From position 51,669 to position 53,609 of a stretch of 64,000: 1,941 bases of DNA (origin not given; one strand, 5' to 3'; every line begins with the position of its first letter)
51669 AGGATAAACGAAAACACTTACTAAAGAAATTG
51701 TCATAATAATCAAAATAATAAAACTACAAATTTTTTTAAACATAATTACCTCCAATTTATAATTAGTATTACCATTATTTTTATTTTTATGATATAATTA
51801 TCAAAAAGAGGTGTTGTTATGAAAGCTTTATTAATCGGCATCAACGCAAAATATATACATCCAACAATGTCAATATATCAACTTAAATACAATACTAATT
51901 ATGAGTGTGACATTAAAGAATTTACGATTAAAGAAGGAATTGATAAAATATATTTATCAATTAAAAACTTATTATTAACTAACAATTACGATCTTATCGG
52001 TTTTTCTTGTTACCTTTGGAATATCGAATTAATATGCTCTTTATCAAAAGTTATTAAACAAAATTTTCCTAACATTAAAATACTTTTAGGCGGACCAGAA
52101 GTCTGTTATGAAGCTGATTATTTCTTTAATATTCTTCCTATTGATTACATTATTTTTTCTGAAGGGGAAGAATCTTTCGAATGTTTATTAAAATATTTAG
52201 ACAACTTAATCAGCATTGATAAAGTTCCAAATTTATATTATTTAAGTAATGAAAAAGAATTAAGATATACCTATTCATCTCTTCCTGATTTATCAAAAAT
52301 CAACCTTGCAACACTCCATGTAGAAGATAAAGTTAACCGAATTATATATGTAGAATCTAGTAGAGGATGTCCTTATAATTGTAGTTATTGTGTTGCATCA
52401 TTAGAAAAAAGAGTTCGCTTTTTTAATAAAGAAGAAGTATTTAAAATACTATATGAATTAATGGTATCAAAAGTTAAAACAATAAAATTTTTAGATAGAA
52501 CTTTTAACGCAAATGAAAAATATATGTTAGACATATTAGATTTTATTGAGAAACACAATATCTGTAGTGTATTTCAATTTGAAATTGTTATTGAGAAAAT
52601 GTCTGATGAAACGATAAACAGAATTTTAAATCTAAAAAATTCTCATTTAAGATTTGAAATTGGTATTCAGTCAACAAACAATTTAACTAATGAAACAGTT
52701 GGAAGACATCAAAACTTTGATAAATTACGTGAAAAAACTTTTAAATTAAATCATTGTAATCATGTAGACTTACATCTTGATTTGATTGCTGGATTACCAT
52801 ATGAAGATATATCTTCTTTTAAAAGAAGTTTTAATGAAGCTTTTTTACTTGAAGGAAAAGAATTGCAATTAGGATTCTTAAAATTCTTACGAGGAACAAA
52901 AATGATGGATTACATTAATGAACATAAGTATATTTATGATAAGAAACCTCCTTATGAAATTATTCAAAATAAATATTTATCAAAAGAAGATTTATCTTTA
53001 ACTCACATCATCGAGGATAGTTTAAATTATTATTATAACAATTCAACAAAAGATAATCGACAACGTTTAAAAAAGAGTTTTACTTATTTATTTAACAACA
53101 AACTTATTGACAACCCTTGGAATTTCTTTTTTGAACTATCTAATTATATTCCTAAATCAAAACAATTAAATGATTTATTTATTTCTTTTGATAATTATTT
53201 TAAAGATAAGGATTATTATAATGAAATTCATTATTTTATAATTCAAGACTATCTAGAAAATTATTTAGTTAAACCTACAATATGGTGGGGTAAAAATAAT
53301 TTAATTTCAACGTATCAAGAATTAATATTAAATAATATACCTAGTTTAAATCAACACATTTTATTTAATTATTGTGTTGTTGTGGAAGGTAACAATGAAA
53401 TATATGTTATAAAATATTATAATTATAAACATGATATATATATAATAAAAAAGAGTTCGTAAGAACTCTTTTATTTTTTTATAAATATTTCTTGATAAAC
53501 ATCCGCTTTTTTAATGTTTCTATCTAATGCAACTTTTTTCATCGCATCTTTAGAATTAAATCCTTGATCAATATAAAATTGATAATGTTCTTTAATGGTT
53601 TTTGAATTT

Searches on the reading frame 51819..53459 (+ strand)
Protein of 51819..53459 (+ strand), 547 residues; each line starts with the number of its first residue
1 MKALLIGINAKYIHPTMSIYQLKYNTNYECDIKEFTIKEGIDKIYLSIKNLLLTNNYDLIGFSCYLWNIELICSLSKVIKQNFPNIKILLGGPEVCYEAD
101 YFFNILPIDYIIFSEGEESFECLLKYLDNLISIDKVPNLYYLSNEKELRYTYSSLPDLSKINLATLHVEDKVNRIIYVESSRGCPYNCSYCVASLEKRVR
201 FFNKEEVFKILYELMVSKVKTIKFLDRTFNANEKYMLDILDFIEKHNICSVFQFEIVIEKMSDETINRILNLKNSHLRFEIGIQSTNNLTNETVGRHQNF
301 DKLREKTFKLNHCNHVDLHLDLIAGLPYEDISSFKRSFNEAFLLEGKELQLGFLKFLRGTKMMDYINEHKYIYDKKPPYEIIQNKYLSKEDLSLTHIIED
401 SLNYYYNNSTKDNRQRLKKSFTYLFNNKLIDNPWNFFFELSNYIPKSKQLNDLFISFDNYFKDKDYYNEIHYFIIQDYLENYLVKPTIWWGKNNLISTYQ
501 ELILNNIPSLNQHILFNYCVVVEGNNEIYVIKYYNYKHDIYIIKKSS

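Call 66: search_protein_families(library=pfam, proteins=[window:51819-53459:+], max_evalue=0.00001)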
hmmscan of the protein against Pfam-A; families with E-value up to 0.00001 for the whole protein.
window:51819-53459:+ (547 aa): 3 families
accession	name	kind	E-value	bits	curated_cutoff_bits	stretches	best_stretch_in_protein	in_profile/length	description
PF04055.27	Radical_SAM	-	3.3e-11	44.1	29.5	1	179-339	2-164/166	Radical SAM superfamily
PF02310.24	B12-binding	-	2.6e-10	40.6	32.1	1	47-122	42-119/121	B12 binding domain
PF13311.11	DUF4080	-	9e-09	36.2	22.9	1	368-496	2-130/188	Protein of unknown function (DUF4080)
